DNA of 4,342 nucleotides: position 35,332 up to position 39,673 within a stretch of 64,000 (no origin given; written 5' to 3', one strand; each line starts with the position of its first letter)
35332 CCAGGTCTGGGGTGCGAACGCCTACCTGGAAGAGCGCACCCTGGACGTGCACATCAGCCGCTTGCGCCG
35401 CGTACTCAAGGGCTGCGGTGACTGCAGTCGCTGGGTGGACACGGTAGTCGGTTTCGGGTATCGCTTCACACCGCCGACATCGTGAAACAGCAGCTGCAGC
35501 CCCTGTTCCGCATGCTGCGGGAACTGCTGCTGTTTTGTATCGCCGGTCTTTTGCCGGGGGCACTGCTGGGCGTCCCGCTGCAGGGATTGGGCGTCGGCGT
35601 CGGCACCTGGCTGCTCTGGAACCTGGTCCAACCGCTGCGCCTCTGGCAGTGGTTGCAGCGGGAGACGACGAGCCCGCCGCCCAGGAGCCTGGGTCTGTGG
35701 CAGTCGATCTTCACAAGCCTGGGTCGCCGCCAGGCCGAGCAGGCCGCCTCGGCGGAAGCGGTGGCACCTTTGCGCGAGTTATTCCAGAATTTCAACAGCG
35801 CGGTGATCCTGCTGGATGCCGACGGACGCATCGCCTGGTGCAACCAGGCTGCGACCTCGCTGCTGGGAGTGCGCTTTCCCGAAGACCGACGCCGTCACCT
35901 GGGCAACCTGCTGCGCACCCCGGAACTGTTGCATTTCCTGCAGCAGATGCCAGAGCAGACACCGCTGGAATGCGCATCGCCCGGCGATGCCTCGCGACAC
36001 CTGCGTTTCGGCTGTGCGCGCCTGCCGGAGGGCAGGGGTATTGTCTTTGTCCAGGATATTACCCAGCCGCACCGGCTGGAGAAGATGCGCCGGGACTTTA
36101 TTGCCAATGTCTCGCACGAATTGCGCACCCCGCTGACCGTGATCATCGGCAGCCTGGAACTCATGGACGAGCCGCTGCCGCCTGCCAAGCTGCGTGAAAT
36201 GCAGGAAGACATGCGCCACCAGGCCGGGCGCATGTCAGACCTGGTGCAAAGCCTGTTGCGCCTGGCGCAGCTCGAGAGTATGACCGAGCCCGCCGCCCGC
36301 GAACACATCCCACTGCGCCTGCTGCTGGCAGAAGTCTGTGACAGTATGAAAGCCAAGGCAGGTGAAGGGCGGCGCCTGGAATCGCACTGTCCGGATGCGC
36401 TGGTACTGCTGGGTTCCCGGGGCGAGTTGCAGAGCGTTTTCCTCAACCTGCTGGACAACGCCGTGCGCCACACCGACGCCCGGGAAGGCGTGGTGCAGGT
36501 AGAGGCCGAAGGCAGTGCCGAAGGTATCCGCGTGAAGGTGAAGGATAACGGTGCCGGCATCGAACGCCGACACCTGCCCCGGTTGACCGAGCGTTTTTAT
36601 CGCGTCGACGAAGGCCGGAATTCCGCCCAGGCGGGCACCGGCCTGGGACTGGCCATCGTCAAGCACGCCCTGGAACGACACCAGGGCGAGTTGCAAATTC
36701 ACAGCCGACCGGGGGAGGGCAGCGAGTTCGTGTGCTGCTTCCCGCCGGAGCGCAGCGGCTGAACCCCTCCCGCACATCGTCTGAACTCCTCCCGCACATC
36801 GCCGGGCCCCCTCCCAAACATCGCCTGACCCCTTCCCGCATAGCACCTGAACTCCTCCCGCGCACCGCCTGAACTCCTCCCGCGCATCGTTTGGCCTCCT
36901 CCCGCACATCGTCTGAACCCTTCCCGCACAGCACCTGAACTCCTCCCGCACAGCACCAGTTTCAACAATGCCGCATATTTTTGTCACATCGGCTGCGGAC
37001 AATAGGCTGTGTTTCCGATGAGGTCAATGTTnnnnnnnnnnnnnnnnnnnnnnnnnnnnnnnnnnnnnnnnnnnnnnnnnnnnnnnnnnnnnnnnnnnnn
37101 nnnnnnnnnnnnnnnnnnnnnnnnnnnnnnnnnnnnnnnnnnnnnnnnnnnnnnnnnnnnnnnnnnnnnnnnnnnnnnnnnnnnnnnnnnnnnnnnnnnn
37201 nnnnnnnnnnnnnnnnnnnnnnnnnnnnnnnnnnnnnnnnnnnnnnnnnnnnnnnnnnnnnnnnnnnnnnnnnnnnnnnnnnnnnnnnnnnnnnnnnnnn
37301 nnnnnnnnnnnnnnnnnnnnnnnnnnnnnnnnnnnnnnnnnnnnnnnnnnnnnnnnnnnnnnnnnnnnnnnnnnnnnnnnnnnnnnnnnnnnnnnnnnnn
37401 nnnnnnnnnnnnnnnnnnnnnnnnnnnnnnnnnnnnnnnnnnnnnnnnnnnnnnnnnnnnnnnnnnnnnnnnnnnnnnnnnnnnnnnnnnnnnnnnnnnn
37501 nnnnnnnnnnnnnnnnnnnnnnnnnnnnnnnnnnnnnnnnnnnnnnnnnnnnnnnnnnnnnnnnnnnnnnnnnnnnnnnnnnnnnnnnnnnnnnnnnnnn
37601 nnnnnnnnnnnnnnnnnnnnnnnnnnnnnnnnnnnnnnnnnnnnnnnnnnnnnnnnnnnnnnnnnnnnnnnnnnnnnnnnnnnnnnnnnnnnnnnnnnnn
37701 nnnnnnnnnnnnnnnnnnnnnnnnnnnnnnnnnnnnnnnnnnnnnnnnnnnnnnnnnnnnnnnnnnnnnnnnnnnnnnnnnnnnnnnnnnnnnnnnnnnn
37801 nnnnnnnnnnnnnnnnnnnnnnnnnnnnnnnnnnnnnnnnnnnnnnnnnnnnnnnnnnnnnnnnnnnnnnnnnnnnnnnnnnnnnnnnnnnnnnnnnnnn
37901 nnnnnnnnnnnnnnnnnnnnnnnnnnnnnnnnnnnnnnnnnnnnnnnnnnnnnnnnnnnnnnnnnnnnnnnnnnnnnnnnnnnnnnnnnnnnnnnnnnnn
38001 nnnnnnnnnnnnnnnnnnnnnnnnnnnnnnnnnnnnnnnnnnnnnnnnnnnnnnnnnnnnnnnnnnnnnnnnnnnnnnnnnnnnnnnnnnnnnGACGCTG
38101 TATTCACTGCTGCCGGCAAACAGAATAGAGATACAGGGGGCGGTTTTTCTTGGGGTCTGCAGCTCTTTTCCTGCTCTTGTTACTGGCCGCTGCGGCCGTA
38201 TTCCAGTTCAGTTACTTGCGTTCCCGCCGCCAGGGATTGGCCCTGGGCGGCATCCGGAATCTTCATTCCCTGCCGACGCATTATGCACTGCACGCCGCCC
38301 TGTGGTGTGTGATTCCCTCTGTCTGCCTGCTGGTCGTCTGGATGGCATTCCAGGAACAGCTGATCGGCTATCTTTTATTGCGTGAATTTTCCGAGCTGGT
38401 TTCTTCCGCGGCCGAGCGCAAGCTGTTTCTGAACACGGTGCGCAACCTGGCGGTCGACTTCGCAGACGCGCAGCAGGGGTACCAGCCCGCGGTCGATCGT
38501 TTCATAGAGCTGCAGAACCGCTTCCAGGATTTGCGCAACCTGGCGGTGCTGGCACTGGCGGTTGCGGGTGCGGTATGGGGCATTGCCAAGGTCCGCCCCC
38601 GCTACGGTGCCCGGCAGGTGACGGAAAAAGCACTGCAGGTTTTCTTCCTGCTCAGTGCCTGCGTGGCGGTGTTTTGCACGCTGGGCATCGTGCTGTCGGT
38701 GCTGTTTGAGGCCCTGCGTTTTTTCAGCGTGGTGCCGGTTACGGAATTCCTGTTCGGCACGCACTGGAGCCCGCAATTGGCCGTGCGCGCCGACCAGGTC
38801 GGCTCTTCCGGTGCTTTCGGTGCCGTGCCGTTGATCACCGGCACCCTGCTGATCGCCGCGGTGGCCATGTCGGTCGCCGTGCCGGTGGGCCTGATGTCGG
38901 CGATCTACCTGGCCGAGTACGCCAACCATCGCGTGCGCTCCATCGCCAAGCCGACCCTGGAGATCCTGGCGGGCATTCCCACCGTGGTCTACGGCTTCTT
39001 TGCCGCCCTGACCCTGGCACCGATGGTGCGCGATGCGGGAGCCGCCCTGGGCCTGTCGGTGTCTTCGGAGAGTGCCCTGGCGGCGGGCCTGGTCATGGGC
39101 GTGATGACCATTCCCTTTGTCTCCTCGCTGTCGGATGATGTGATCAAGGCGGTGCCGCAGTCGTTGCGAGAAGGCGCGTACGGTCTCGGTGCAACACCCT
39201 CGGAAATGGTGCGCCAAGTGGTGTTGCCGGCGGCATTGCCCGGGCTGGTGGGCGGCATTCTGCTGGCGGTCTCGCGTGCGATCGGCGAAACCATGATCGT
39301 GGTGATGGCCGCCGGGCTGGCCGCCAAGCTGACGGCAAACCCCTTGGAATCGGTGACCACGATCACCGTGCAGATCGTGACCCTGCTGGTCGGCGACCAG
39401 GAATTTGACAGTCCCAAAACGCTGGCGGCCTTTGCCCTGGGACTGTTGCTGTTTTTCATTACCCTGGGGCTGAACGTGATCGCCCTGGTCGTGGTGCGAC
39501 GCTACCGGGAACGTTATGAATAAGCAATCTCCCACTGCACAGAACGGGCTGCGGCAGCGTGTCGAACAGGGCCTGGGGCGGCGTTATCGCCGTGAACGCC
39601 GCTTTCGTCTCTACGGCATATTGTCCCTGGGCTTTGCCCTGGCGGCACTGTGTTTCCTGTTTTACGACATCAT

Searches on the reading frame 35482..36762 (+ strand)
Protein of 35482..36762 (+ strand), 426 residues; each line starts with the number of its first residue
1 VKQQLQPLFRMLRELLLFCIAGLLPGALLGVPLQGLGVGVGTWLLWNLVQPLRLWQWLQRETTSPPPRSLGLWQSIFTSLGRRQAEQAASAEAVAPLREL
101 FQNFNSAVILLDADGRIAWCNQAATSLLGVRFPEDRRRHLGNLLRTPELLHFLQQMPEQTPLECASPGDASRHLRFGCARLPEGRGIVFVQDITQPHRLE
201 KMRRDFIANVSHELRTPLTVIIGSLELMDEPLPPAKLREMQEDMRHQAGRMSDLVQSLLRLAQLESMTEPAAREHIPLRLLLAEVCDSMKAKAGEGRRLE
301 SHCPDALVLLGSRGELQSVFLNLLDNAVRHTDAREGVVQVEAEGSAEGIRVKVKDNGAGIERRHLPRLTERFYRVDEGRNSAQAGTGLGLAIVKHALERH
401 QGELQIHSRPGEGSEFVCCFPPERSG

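Call 32: search_protein_families(library=pfam, proteins=[window:35482-36762:+])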
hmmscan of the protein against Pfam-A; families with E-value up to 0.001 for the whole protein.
window:35482-36762:+ (426 aa): 9 families
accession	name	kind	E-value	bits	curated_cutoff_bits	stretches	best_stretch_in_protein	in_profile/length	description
PF02518.31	HATPase_c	-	2.5e-27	95.9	26.4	1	315-423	5-110/111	Histidine kinase-, DNA gyrase B-, and HSP90-like ATPase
PF00512.31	HisKA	-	1.3e-18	67.3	26.9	1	202-266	1-65/66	His Kinase A (phospho-acceptor) domain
PF11808.13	PhoR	-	2.4e-14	53.9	27.1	1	10-88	4-82/86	Phosphate regulon sensor protein PhoR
PF13188.13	PAS_8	-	3.4e-07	30.4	21.8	1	97-150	3-53/65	PAS domain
PF00989.32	PAS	-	2.3e-06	28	22.6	1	97-148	3-54/113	PAS fold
PF13581.12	HATPase_c_2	-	5.1e-06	26.9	27.4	1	325-399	41-111/127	Histidine kinase-like ATPase domain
PF08448.16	PAS_4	-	1.4e-05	25.7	23.1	1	102-198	2-110/110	PAS fold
PF12860.13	PAS_7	-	0.0008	20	27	0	102-130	2-30/115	PAS fold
PF13426.13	PAS_9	-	0.00083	20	27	0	107-194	3-102/103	PAS domain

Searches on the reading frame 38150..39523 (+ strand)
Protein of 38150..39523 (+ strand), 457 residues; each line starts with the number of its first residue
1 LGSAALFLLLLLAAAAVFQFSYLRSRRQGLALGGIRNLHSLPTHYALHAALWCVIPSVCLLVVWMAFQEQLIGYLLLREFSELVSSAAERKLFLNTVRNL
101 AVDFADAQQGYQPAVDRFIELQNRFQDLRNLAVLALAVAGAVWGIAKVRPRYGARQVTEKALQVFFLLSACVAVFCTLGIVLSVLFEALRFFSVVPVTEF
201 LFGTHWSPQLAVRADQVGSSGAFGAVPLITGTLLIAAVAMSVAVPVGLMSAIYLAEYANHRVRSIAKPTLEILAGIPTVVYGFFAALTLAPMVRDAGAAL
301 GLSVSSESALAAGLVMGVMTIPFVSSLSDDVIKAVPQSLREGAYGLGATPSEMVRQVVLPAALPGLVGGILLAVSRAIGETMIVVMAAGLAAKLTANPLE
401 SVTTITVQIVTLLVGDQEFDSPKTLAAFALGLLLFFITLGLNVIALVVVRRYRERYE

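Call 32: search_protein_families(library=pfam, proteins=[window:38150-39523:+])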
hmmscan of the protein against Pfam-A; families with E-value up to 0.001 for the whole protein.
window:38150-39523:+ (457 aa): 2 families
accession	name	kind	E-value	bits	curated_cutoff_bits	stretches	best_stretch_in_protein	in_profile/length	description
PF12501.13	DUF3708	-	7e-20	71.7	24.1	1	9-175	1-165/166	Phosphate ATP-binding cassette transporter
PF00528.27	BPD_transp_1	-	1.2e-16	61.5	26.4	1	244-453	2-183/184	Binding-protein-dependent transport system inner membrane component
